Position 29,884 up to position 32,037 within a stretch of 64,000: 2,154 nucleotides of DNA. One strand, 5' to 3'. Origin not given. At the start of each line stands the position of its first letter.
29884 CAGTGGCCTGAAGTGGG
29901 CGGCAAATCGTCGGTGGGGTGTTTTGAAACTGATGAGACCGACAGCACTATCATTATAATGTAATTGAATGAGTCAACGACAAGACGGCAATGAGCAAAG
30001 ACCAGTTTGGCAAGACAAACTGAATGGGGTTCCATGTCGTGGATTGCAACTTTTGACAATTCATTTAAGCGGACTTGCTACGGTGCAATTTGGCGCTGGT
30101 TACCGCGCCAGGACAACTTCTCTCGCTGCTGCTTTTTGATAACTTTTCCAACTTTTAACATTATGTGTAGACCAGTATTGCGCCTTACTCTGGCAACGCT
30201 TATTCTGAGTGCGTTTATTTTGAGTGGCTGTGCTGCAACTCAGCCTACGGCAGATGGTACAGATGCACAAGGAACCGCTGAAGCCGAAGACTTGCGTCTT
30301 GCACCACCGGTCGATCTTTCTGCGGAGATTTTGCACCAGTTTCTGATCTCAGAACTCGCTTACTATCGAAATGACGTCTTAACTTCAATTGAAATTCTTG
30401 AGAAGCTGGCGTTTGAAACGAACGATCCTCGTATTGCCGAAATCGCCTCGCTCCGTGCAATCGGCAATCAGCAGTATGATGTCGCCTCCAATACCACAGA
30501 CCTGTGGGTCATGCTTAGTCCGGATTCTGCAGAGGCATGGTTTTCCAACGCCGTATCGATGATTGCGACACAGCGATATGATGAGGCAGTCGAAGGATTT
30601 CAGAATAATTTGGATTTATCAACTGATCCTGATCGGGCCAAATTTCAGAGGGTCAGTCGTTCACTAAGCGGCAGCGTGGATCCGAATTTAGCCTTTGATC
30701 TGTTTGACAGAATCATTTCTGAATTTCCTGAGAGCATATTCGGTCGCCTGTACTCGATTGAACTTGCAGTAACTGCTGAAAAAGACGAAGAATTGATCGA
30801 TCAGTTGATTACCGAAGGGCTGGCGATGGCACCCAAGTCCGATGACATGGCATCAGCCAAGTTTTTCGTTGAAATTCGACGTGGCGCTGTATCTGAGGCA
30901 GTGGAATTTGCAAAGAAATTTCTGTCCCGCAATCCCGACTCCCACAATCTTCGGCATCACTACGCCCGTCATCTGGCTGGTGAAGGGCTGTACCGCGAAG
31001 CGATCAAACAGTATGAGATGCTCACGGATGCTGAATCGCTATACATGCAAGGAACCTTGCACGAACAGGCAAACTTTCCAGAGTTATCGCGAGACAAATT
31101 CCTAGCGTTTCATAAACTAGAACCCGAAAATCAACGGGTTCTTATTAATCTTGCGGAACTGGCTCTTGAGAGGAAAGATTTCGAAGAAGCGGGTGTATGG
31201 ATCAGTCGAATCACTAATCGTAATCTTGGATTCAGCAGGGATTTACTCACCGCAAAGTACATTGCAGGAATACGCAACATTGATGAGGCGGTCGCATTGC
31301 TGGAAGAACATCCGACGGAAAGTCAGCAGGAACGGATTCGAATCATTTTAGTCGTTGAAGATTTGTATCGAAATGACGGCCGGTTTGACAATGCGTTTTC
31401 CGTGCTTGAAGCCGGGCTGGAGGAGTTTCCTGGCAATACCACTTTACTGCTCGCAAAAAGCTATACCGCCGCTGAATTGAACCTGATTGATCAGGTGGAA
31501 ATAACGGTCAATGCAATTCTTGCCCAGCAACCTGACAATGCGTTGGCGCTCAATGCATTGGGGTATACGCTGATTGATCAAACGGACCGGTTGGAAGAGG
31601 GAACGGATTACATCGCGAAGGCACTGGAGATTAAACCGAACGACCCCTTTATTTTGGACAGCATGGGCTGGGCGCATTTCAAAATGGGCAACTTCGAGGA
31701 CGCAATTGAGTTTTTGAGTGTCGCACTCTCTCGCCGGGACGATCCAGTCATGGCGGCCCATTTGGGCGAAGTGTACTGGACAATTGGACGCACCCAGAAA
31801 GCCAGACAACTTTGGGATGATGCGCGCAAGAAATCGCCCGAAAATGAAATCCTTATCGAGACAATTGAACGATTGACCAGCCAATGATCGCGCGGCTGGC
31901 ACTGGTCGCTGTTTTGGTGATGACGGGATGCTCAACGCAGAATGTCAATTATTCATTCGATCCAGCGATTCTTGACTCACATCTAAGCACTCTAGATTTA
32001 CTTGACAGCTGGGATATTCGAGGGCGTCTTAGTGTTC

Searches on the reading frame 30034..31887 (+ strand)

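Call 66: search_protein_families(library=pfam, proteins=[window:30034-31887:+], max_evalue=0.001)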
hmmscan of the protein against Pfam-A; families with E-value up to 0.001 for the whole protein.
window:30034-31887:+ (617 aa): 21 families
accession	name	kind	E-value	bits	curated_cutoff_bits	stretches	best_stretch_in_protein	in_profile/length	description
PF14559.12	TPR_19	-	5.1e-29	100.8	25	1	448-508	4-64/68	Tetratricopeptide repeat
PF13428.12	TPR_14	-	1.7e-20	71.9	23.5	0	443-475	9-41/44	Tetratricopeptide repeat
PF13432.12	TPR_16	-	6.8e-20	71.6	32.7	1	544-604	3-64/65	Tetratricopeptide repeat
PF07719.23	TPR_2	-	2.6e-19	68.1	27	0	540-566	3-29/34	Tetratricopeptide repeat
PF13431.12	TPR_17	-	7.9e-14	51.1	24.4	0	529-559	4-34/34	Tetratricopeptide repeat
PF13424.12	TPR_12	-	2.2e-11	44.2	30.1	0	503-568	3-75/77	Tetratricopeptide repeat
PF13181.12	TPR_8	-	3.7e-11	42.7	25.7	0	505-537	3-34/34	Tetratricopeptide repeat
PF13174.12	TPR_6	-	1.3e-10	41.7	26.3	0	544-565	6-27/33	Tetratricopeptide repeat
PF00515.34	TPR_1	-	1.1e-09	38.1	27.8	0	544-561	7-24/34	Tetratricopeptide repeat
PF12895.13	ANAPC3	-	2.7e-09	37.6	27.2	0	535-593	23-78/82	Anaphase-promoting complex, cyclosome, subunit 3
PF25062.1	ARM_TT21_N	-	4.4e-07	30.3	40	0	574-605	102-134/222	Tetratricopeptide repeat protein 21 N-terminal ARM repeat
PF13371.12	TPR_9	-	6.4e-07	29.7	35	0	141-201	4-65/73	Tetratricopeptide repeat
PF13176.12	TPR_7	-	3e-06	27.3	27.9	0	541-568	2-29/36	Tetratricopeptide repeat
PF23914.1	TPR_CcmH_CycH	-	2.2e-05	24.8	42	0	494-604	41-154/158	Cytochrome c-type biogenesis protein H TPR domain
PF25058.1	ARM_TT21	-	2.9e-05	24.5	27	0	359-397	87-124/155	Tetratricopeptide repeat protein 21 ARM repeat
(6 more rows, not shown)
